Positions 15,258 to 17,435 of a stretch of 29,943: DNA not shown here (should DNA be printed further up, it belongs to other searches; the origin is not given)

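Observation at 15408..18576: Co-directional cassette of a compact UvrD-like helicase and an inactive M24 'pseudo-peptidase'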

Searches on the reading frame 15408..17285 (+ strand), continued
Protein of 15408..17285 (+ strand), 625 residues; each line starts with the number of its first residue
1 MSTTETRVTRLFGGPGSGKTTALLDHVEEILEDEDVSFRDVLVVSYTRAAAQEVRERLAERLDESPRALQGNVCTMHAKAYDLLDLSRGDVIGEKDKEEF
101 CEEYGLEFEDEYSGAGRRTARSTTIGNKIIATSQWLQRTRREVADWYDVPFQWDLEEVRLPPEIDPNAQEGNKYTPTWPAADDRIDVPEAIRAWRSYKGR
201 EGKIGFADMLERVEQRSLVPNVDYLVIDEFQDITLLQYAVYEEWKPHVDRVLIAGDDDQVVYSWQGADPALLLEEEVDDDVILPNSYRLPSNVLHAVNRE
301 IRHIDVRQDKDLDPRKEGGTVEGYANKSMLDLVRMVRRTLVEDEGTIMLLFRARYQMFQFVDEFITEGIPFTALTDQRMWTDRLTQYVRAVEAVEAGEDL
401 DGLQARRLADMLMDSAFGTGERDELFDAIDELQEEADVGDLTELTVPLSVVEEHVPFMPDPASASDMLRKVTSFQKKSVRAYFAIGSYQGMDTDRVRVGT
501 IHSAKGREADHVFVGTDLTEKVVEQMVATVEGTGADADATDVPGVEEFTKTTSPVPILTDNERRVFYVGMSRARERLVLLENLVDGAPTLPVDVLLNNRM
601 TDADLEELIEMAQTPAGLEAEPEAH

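Call 72: search_dna_similar(query=window:15408-17282:+, collection=phages, mode=protein, max_rows=12)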
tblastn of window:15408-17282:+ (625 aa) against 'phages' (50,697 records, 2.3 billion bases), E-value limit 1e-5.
Records with a match: 69; places in all: 69; records where one place covers at least 80% of the query: 9.
Best place of each record, by identity: <60% 69.
By first word of the organism name: Bacteriophage 18; Acinetobacter 12; Bacillus 12; Listeria 5; Dinoroseobacter 3; Salmonella 3; Meiothermus 2; Pelagibacter 2; Klebsiella 2; Pseudanabaena 1; and 9 more.
By host as written in the record: - 23; Listeria monocytogenes 5; Acinetobacter baumannii 4; Meiothermus sp. 2; Dinoroseobacter shibae DFL12T 2; Bacillus subtilis BEST7003 2; Acinetobacter calcoaceticus ATCC23055 2; Acinetobacter baumannii DSM 106838 2; and 22 more.
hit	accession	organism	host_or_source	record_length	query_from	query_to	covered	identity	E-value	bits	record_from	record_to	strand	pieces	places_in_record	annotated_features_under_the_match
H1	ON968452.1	Pseudanabaena phage Pan1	Pseudanabaena sp.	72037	2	582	93%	27.1%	1e-32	140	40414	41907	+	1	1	ATP-dependent DNA helicase | primase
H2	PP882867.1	Dinoroseobacter phage vB_DshS_R26L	Dinoroseobacter shibae DFL12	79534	7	581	77%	32.2%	8e-24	172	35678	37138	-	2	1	ATP-dependent DNA helicase | primase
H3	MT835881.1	Bacteriophage sp.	human fecal samples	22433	11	580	91%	26.8%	6e-23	110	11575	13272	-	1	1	record has no annotation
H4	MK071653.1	Meiothermus phage MMP7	Meiothermus sp.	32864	6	579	92%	26.1%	3e-31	136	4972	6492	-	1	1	ATP-dependent helicase | SDR family oxidoreductase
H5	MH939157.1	Meiothermus phage MMP17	Meiothermus sp.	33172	6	579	92%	26.1%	3e-31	136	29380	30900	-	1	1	UvrD/REP helicase | hypothetical protein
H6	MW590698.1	Acinetobacter phage 53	Acinetobacter baumannii WHG40137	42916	2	582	93%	25.0%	2e-25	118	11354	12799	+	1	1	record has no annotation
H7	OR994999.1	Acinetobacter phage pB23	Acinetobacter baumannii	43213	2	582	93%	25.0%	2e-25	118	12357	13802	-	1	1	hypothetical protein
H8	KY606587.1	Dinoroseobacter phage vB_DshS-R5C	Dinoroseobacter shibae DFL12T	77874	7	589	77%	29.6%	1e-22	170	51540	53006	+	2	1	ATP-dependent DNA helicase | primase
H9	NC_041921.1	Dinoroseobacter phage vB_DshS-R5C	Dinoroseobacter shibae DFL12T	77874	7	589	77%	29.6%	1e-22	170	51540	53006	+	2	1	DNA helicase | primase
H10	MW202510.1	Caudoviricetes sp.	Manatee Spring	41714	1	585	94%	23.1%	2e-26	121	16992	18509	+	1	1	rep helicasE | DNA-directed RNA polymerase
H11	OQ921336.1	Bacillus phage SPO1L1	Bacillus subtilis BEST7003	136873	16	573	89%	22.8%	3e-11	73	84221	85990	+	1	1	hypothetical protein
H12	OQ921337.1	Bacillus phage SPO1L2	Bacillus subtilis BEST7003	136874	16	573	89%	22.8%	3e-11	73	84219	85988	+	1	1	hypothetical protein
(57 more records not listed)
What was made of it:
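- Phage relatives are only 23-32% identical (call 72).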

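Call 73: predict_structure(alignment_id=A3)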
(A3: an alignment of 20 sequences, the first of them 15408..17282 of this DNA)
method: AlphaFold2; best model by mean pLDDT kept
length: 625 residues; sequences in the alignment: 20
mean_pLDDT: 53.4   pTM: 0.39
mean pLDDT of the five models: 53.4, 47.3, 45.7, 41.3, 35.7
residues with pLDDT >= 90: 8; 70-90: 178; 50-70: 151; < 50: 288
segments of 3 or more residues with pLDDT < 50: 1-4, 12-18, 113-122, 150-182, 230-233, 256-328, 352-355, 374-381, 413-419, 469-491, 500-509, 514-600, 614-625
pLDDT, mean of each block of 10 residues (from residue 1): 51 45 73 82 74 79 82 79 78 83 79 40 66 67 65 30 30 38 68 84 74 57 70 55 74 51 31 33 26 29 22 25 39 61 61 51 52 43 63 85 79 42 74 85 90 70 54 40 36 56 43 41 22 31 24 25 26 22 24 43 58 42 31
secondary structure, 60 per line:
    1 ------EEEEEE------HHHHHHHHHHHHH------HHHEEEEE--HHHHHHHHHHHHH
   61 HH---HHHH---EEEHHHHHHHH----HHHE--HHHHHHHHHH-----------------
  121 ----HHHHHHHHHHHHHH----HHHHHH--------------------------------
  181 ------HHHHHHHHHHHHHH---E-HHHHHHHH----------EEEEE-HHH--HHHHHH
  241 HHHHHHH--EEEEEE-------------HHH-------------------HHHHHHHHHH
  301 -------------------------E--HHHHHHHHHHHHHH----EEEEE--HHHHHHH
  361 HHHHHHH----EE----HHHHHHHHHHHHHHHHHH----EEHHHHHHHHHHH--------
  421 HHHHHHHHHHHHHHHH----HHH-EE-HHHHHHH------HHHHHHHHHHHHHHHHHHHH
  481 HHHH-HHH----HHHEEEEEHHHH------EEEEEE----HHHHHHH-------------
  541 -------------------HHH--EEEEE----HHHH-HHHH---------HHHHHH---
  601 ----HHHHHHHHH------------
elements in order (helices of 4 or more, strands of 3 or more residues): E7-12 H19-31 E41-45 H48-62 H66-69 E73-75 H76-83 H94-103 H125-138 H143-148 H187-200 H206-213 E224-228 H235-247 E250-255 H291-300 H329-342 E347-351 H354-367 H378-395 H402-412 H421-436 H448-454 H461-484 E496-500 H501-504 E511-516 H521-527 E565-569 H574-577 H579-582 H592-597 H605-613
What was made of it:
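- Tried and rejected: The AF2 model of the helicase from a 20-sequence, at least 73%-identical alignment was poor (pLDDT 53, pTM 0.39; call 73).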
